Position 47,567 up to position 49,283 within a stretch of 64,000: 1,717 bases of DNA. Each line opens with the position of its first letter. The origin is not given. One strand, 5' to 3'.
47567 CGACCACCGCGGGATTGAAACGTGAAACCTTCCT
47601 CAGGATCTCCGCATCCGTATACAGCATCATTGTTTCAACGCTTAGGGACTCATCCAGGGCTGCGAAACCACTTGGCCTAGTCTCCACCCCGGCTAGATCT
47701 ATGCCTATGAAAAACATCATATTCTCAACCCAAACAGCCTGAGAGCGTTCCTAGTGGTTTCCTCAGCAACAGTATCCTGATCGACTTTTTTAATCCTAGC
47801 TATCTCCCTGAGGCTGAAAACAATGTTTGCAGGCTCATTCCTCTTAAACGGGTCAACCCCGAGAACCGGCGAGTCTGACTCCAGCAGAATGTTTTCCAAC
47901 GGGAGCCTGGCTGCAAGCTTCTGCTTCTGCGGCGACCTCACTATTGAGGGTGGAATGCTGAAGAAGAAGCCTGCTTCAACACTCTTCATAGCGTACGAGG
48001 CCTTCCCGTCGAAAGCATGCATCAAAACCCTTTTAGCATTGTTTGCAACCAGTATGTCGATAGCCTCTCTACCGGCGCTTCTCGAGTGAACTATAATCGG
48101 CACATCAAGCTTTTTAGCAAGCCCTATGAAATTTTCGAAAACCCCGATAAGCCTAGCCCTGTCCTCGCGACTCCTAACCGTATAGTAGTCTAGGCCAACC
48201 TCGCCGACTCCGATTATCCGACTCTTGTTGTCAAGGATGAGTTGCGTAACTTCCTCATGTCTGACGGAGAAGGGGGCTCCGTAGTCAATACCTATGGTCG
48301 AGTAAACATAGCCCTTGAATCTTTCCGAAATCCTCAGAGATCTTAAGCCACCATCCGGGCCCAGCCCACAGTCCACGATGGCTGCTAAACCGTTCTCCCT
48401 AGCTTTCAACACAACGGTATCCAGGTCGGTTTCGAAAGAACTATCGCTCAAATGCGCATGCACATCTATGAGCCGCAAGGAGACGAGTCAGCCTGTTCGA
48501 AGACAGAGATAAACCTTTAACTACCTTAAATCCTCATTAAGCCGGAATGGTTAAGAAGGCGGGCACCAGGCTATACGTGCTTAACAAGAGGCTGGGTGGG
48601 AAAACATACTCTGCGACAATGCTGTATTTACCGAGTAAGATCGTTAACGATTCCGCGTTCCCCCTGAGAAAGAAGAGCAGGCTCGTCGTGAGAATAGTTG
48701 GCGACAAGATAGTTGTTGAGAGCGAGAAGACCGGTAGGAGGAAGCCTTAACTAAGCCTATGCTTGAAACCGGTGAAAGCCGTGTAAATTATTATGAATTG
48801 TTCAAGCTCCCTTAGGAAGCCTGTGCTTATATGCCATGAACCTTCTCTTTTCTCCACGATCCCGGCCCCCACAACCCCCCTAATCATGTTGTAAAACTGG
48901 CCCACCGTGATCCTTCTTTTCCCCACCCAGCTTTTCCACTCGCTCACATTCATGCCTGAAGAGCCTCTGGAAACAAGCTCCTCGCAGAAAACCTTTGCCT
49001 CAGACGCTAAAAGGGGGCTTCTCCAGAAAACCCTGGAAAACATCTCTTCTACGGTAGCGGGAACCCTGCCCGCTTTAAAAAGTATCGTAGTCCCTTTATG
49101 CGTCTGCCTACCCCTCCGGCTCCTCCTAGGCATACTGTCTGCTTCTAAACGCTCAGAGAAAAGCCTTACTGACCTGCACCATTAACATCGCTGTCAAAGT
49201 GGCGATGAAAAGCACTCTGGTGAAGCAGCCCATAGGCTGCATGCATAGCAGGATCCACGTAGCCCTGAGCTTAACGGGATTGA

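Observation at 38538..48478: Archaeal DNA-damage neighbourhood: cdc48, DNA ligase and YkgJ-like Fe-S protein, opposite MPE phosphoesterase, Lhr helicase, DUF429-like nuclease and TatD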

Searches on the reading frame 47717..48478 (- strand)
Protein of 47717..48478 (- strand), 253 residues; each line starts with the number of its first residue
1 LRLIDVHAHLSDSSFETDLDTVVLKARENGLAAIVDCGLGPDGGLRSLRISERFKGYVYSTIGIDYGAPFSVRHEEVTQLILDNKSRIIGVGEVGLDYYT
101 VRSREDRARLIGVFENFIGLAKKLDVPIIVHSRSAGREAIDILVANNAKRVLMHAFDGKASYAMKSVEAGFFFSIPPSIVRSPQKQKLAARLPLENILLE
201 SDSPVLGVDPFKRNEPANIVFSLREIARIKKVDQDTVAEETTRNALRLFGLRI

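Call 3: search_protein_families(library=pfam, proteins=[window:47717-48478:-])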
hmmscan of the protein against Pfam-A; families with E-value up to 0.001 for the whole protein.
window:47717-48478:- (253 aa): 1 family
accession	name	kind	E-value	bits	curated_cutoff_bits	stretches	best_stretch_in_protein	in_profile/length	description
PF01026.27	TatD_DNase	-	1.4e-54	185.6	27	1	4-250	1-253/253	TatD related DNase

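Call 4: search_protein_families(library=ncbifam, proteins=[window:47717-48478:-])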
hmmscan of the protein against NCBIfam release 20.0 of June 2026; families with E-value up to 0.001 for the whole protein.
window:47717-48478:- (253 aa): 5 families
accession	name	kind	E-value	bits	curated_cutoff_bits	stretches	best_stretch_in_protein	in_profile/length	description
TIGR00010.1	TIGR00010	subfamily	1e-51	175.8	206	1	3-250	1-252/253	YchF/TatD family DNA exonuclease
NF007745.0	PRK10425.1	equivalog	5.4e-23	81.5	395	1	4-251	2-258/260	3'-5' ssDNA/RNA exonuclease TatD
NF041926.1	QatD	equivalog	1.3e-22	80.1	230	1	90-246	79-237/239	Qat anti-phage system TatD family nuclease QatD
NF008075.0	PRK10812.1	equivalog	2.9e-22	79.2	438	1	1-251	1-256/265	metal-dependent hydrolase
NF008522.0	PRK11449.1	equivalog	5.7e-22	78.1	481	1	1-251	3-258/259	metal-dependent hydrolase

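Call 40: search_protein_families(library=padloc, proteins=[window:47717-48478:-], max_evalue=0.00001)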
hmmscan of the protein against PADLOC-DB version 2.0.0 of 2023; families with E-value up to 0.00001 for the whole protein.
window:47717-48478:- (253 aa): 1 family
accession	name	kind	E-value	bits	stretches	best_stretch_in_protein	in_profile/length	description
PDLC02215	QatD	-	7.9e-20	69.3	1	3-248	6-246/250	-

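Call 53: find_homologous_proteins(query=window:47717-48478:-)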
Query window:47717-48478:- (253 aa): 2993 proteins with E <= 0.001 among 4518 candidates; the best 120 are listed.
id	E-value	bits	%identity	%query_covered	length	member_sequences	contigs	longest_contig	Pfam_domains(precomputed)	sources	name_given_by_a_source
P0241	2.6e-158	543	99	100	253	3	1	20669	PF01026.28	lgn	-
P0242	1.7e-144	498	91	100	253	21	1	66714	PF01026.28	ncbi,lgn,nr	ncbi:MAG: TatD family hydrolase [Candidatus Brockarchaeota archaeon]|nr:TatD family hydrolase [Candi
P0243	2.3e-140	484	88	100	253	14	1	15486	PF01026.28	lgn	-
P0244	9.3e-138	476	85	100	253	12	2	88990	PF01026.28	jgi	jgi:TatD DNase family protein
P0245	4.0e-134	464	84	100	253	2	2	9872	PF01026.28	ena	-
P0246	4.3e-134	464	84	100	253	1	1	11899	PF01026.28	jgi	-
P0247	5.5e-134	463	84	100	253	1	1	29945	PF01026.28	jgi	-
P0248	1.4e-133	462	84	100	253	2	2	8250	PF01026.28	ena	-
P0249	3.3e-130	451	82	99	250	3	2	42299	PF01026.28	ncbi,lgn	ncbi:MAG: TatD family hydrolase [Thermoproteota archaeon]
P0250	1.5e-127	442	79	100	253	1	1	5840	PF01026.28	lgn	-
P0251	7.6e-124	430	77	100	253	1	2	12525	PF01026.28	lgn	-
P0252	1.5e-123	429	77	100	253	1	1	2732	PF01026.28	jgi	-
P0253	5.4e-123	427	77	100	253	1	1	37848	PF01026.28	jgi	-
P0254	1.4e-122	426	77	100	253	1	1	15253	PF01026.28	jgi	jgi:TatD DNase family protein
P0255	1.5e-122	426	77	100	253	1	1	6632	PF01026.28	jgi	jgi:TatD DNase family protein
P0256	2.4e-122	425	78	99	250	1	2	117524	PF01026.28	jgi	-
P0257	3.4e-122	425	78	99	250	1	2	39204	PF01026.28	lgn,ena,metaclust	metaclust:\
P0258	1.2e-120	420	76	99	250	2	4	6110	PF01026.28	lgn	-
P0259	5.0e-119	414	74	100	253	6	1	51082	PF01026.28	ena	-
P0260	9.6e-119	414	76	98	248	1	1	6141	PF01026.28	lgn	-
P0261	2.2e-118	412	73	100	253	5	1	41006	PF01026.28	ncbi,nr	ncbi:MAG: TatD family hydrolase [Candidatus Brockarchaeota archaeon]|nr:TatD family hydrolase [Candi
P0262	2.0e-117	409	76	99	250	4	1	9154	PF01026.28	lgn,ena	-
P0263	2.3e-117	409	73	100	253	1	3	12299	PF01026.28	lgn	-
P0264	7.6e-117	407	72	100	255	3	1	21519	PF01026.28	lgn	-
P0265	1.2e-115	403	72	100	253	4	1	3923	PF01026.28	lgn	-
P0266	5.1e-115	401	75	99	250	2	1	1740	PF01026.28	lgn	-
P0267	9.5e-115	400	71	100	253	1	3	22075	PF01026.28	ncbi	ncbi:MAG: TatD family hydrolase [Thermoproteota archaeon]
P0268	5.7e-114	398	73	99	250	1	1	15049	PF01026.28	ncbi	ncbi:MAG: TatD family hydrolase [Thermoproteota archaeon]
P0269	5.0e-109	382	66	100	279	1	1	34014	PF01026.28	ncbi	ncbi:MAG: TatD family hydrolase [Thermoproteota archaeon]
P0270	4.7e-101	356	70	90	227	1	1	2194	PF01026.28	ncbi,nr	ncbi:MAG: TatD family hydrolase, partial [Crenarchaeota archaeon]|nr:TatD family hydrolase [Thermopr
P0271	8.6e-82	293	70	75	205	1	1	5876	PF01026.28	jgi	-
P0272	4.8e-74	267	48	100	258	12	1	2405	PF01026.28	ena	-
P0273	9.5e-74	266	48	98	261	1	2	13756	PF01026.28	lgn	-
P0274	2.9e-71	258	50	98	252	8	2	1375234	PF01026.28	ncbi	-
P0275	3.3e-71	258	50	99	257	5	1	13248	PF01026.28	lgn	-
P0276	4.4e-71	258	51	100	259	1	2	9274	PF01026.28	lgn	-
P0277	7.0e-70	254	87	57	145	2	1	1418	PF01026.28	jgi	-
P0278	8.2e-70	253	51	99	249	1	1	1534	PF01026.28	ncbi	-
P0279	2.3e-69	252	47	99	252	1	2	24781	PF01026.28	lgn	-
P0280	2.8e-68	248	51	98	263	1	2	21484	PF01026.28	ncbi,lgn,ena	-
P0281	2.8e-68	248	50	98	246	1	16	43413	PF01026.28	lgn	-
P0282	5.9e-68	247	49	99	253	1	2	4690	PF01026.28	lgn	-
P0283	1.0e-67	247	48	99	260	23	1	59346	PF01026.28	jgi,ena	jgi:TatD DNase family protein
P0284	3.8e-67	245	50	98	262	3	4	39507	PF01026.28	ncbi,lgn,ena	-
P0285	5.1e-67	244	47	100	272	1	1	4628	PF01026.28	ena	-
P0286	1.0e-66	243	47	100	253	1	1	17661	PF01026.28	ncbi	-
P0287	1.2e-66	243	47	100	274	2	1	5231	PF01026.28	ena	-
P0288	4.1e-66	241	48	99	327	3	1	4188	PF01026.28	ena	-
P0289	5.3e-66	241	50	98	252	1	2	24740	PF01026.28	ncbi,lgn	-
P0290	6.3e-66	241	48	99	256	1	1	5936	PF01026.28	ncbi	-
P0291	8.1e-66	240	50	99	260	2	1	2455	PF01026.28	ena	-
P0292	8.2e-66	240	48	100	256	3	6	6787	PF01026.28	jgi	-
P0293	2.5e-65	239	50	98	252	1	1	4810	PF01026.28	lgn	-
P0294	2.6e-65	239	50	99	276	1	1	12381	PF01026.28,PF04909.21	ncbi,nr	ncbi:MAG: TatD family deoxyribonuclease [Acidobacteria bacterium]|nr:MAG: TatD family deoxyribonucle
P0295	2.8e-65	239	48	100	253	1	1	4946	PF01026.28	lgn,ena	-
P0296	3.0e-65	238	51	98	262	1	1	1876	PF01026.28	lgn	-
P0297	3.1e-65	238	46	98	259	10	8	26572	PF01026.28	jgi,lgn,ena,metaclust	metaclust:\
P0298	3.5e-65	238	49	98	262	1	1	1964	PF01026.28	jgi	jgi:TatD DNase family protein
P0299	4.3e-65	238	47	100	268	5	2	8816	PF01026.28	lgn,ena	-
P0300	4.3e-65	238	49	99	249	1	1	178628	PF01026.28,PF01979.27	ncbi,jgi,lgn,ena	-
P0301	4.4e-65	238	50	98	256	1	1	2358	PF01026.28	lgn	-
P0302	5.9e-65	237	46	99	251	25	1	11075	PF01026.28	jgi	-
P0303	7.5e-65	237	48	98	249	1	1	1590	PF01026.28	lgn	-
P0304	7.6e-65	237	49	98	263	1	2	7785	PF01026.28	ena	-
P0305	8.9e-65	237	47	99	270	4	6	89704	PF01026.28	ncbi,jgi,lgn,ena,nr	ncbi:MAG: TatD family hydrolase [Deltaproteobacteria bacterium]|nr:TatD family hydrolase [Deltaprote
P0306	9.0e-65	237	50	98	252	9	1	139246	PF01026.28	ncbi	-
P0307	1.1e-64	237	47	99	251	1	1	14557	PF01026.28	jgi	-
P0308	1.3e-64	236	48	99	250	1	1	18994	PF01026.28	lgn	-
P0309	1.3e-64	236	47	99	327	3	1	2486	PF01026.28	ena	-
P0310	1.4e-64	236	48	98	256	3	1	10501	PF01026.28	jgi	jgi:TatD DNase family protein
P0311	1.5e-64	236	45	98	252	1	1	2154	PF01026.28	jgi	jgi:TatD DNase family protein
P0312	1.6e-64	236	46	99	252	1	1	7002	PF01026.28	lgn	-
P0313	1.7e-64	236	50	99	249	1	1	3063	PF01026.28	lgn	-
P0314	2.6e-64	235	47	99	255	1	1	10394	PF01026.28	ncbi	-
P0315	2.6e-64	235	50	98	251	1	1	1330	PF01026.28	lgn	-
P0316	2.9e-64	235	52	99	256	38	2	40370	PF01026.28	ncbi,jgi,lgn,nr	ncbi:MAG: TatD family hydrolase [Aigarchaeota archaeon]|jgi:TatD DNase family protein|nr:TatD family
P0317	3.4e-64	235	48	98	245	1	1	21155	PF01026.28,PF01979.27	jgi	-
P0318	4.0e-64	235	49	98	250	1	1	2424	PF01026.28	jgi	jgi:TatD DNase family protein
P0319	5.1e-64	234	49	99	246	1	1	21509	PF01026.28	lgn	-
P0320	5.2e-64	234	49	99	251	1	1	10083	PF01026.28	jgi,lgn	-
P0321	6.1e-64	234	48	99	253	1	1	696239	PF01026.28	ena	-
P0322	6.5e-64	234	46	99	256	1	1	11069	PF01026.28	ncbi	-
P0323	8.0e-64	234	47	98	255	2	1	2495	PF01026.28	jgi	-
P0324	8.1e-64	234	45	99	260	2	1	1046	PF01026.28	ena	-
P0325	1.0e-63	233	48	100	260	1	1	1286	PF01026.28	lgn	-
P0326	1.1e-63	233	48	98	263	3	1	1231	PF01026.28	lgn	-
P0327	1.1e-63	233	49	99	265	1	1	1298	PF01026.28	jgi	jgi:TatD DNase family protein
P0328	1.1e-63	233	46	98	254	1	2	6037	PF01026.28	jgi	jgi:TatD DNase family protein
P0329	1.2e-63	233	45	98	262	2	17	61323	PF01026.28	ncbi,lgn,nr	ncbi:MAG: TatD family hydrolase [Thermoproteota archaeon]|nr:TatD family hydrolase [Candidatus Brock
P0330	1.4e-63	233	48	98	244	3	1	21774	PF01026.28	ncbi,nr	ncbi:MAG: TatD family hydrolase [Candidatus Caldarchaeum sp.]|nr:TatD family hydrolase [Candidatus C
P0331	1.4e-63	233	44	100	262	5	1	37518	PF01026.28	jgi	-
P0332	1.7e-63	233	44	98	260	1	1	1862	PF01026.28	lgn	-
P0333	2.1e-63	232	46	100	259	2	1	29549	PF01026.28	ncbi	ncbi:MAG: TatD family hydrolase [Candidatus Asgardarchaeia archaeon]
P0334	2.1e-63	232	49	98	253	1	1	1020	PF01026.28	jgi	jgi:TatD DNase family protein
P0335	2.3e-63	232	50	98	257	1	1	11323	PF01026.28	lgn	-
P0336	3.5e-63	232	49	98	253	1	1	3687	PF01026.28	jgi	jgi:TatD DNase family protein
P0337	3.5e-63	232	49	99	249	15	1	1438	PF01026.28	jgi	-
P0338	3.7e-63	232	47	100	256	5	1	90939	PF01026.28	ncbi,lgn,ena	-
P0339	3.8e-63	232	45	100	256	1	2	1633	PF01026.28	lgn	-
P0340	4.4e-63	231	48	98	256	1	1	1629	PF01026.28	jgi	jgi:TatD DNase family protein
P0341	4.6e-63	231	45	98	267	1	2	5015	PF01026.28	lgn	-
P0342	5.4e-63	231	50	99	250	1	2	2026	PF01026.28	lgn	-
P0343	5.7e-63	231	45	98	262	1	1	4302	PF01026.28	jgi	jgi:TatD DNase family protein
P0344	6.6e-63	231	47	98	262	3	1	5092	PF01026.28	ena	-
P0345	7.6e-63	231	47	100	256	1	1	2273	PF01026.28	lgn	-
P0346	7.7e-63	231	47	99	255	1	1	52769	PF01026.28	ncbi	-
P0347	7.7e-63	231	49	99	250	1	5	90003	PF01026.28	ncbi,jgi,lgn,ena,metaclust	jgi:TatD DNase family protein|metaclust:\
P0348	7.8e-63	231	50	98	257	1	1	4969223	PF01026.28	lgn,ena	-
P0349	8.2e-63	230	47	98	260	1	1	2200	PF01026.28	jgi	jgi:TatD DNase family protein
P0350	8.3e-63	230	48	99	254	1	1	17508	PF01026.28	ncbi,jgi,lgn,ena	-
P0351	9.0e-63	230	46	100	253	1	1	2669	PF01026.28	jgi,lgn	jgi:TatD DNase family protein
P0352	1.2e-62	230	48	99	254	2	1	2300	PF01026.28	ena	-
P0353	1.4e-62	230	49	98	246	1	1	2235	PF01026.28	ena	-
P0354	1.5e-62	230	48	98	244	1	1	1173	PF01026.28,PF01979.27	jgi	-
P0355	1.5e-62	230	47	98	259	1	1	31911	PF01026.28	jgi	-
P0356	1.6e-62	230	47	97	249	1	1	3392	PF01026.28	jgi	-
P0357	1.6e-62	229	51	99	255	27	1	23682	PF01026.28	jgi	jgi:TatD DNase family protein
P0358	1.7e-62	229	45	98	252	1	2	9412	PF01026.28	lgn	-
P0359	1.7e-62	229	49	99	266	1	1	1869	PF01026.28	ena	-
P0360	2.0e-62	229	47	98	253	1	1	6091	PF01026.28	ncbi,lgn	ncbi:MAG: TatD family hydrolase [Promethearchaeota archaeon]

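Call 54: find_encoding_contigs(protein=P0329, flank=8000, max_places=2)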
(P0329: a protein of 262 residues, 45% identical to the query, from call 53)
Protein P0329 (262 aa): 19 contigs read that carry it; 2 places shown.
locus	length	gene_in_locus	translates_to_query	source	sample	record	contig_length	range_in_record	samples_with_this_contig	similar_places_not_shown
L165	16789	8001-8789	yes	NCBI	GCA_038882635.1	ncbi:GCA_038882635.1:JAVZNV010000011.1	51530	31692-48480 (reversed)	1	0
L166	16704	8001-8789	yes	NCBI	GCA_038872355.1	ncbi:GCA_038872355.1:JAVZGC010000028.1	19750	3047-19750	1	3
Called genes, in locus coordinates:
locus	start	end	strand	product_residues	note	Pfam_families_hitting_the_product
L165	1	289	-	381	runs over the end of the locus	PF00108:Thiolase_N, PF00109:ketoacyl-synt, PF08545:ACP_syn_III (weak), PF22691:Thiolase_C_1, PF02803:Thiolase_C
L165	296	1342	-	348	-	PF08541:ACP_syn_III_C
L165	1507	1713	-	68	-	-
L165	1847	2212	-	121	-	-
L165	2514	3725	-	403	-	PF02749:QRPTase_N, PF01729:QRPTase_C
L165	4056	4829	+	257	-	PF14595:Thioredoxin_9 (faint), PF00085:Thioredoxin (faint), PF13098:Thioredoxin_2 (faint), PF13192:Thioredoxin_3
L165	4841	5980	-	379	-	PF13439:Glyco_transf_4, PF13579:Glyco_trans_4_4, PF00534:Glycos_transf_1, PF13692:Glyco_trans_1_4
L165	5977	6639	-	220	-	PF00215:OMPdecase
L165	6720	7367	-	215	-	-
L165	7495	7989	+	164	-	PF04008:Adenosine_kin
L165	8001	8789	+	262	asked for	PF01026:TatD_DNase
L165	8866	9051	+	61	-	PF12728:HTH_17, PF13411:MerR_1 (weak), PF00376:MerR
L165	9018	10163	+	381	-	PF27234:MJ0013, PF01385:OrfB_IS605, PF07282:Cas12f1-like_TNB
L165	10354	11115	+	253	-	PF00483:NTP_transferase, PF12804:NTP_transf_3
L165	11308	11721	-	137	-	-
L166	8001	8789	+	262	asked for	PF01026:TatD_DNase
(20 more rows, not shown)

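Call 55: find_encoding_contigs(protein=P0316, flank=6000, max_places=1)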
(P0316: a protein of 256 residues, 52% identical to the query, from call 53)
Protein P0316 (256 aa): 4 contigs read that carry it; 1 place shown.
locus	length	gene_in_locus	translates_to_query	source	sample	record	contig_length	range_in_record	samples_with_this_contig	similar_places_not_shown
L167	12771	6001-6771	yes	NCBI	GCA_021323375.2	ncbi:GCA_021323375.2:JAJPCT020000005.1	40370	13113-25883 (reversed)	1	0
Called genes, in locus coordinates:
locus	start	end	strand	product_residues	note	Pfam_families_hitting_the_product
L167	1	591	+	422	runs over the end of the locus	PF00022:Actin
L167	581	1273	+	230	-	-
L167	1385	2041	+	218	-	PF00753:Lactamase_B (faint), PF12706:Lactamase_B_2, PF23023:Anti-Pycsar_Apyc1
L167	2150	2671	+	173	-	PF22769:DCD, PF00692:dUTPase (weak)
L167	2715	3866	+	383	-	PF13353:Fer4_12 (weak), PF04055:Radical_SAM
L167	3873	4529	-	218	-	PF13483:Lactamase_B_3, PF12706:Lactamase_B_2, PF00753:Lactamase_B (weak)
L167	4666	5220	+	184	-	PF03994:DUF350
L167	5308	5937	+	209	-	PF00924:MS_channel_2nd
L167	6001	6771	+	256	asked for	PF01026:TatD_DNase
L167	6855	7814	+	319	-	PF03215:Rad17 (weak), PF05496:RuvB_N (weak), PF13177:DNA_pol3_delta2, PF00004:AAA, PF21960:RCF1-5-like_lid, PF25361:AAA_lid_RFC1 (faint), PF16193:AAA_assoc_2 (faint), PF08542:Rep_fac_C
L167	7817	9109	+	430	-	PF03215:Rad17, PF13191:AAA_16 (weak), PF00004:AAA, PF13401:AAA_22 (faint), PF21960:RCF1-5-like_lid, PF25361:AAA_lid_RFC1 (faint)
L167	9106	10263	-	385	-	PF13191:AAA_16, PF13401:AAA_22, PF22703:Cdc6_lid, PF09079:WHD_Cdc6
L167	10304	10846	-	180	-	-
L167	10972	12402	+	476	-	PF06745:ATPase, PF13481:AAA_25 (faint)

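Call 56: find_encoding_contigs(protein=P0333, flank=6000, max_places=1)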
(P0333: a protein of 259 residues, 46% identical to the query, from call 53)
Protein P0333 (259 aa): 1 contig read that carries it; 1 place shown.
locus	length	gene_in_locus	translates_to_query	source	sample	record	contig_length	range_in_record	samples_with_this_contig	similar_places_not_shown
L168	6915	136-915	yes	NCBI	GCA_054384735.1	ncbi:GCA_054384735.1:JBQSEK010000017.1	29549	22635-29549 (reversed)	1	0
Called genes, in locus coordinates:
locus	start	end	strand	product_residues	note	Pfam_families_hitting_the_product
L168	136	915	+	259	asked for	PF01026:TatD_DNase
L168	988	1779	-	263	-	PF02540:NAD_synthase, PF03054:tRNA_Me_trans (weak)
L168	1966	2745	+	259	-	PF00005:ABC_tran, PF13304:AAA_21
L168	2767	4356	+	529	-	-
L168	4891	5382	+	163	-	-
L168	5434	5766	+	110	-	PF02302:PTS_IIB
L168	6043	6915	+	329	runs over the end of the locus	-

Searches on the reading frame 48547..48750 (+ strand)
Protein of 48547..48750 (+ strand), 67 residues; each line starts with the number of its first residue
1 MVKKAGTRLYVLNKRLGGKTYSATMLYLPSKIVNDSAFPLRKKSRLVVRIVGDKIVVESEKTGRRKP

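Call 62: search_protein_families(library=pfam, proteins=[window:48547-48750:+], max_evalue=1)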
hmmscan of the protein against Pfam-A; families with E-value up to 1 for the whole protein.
window:48547-48750:+ (67 aa): 0 families

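Call 66: search_solved_structures(query=A2, max_evalue=10)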
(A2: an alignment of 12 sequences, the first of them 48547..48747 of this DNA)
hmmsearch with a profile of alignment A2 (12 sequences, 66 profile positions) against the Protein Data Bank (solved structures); distinct sequences matched with E-value up to 10: 0.

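Call 69: search_protein_families(library=ncbifam, proteins=[window:48547-48747:+], max_evalue=1)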
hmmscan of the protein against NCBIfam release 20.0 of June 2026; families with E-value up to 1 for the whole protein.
window:48547-48747:+ (67 aa): 1 family
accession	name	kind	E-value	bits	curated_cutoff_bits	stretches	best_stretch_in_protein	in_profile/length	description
NF008809.0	PRK11831.1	equivalog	0.023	14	441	1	6-65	77-135/270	phospholipid ABC transporter ATP-binding protein MlaF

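Call 71: predict_structure(protein=window:48547-48747:+)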
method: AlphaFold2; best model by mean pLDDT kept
length: 67 residues; sequences in the alignment: 1
mean_pLDDT: 60.0   pTM: 0.36
mean pLDDT of the five models: 60.0, 51.5, 50.6, 47.7, 47.0
residues with pLDDT >= 90: 0; 70-90: 10; 50-70: 49; < 50: 8
segments of 3 or more residues with pLDDT < 50: none
pLDDT, mean of each block of 10 residues (from residue 1): 70 68 63 51 56 59 50
secondary structure, 60 per line:
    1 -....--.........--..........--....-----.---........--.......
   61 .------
elements in order: E2-5 E8-16 E19-28 E31-34 E44-51 E54-61

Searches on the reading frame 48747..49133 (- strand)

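Call 3: search_protein_families(library=pfam, proteins=[window:48747-49133:-])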
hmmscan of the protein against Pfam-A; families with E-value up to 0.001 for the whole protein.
window:48747-49133:- (128 aa): 0 families

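Call 4: search_protein_families(library=ncbifam, proteins=[window:48747-49133:-])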
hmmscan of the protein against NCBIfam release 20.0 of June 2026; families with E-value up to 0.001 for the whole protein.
window:48747-49133:- (128 aa): 0 families

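Call 40: search_protein_families(library=padloc, proteins=[window:48747-49133:-], max_evalue=0.00001)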
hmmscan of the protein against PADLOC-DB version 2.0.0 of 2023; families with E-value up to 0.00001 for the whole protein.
window:48747-49133:- (128 aa): 0 families

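Call 62: search_protein_families(library=pfam, proteins=[window:48747-49133:-], max_evalue=1)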
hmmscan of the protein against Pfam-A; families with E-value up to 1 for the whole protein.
window:48747-49133:- (128 aa): 0 families

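Call 69: search_protein_families(library=ncbifam, proteins=[window:48747-49133:-], max_evalue=1)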
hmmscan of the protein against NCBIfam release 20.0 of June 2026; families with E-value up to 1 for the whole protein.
window:48747-49133:- (128 aa): 1 family
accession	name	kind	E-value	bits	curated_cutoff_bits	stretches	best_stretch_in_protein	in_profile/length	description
NF000280.1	SMR_efflux_smr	exception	0.085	13.5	200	1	60-116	39-95/105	multidrug efflux SMR transporter Smr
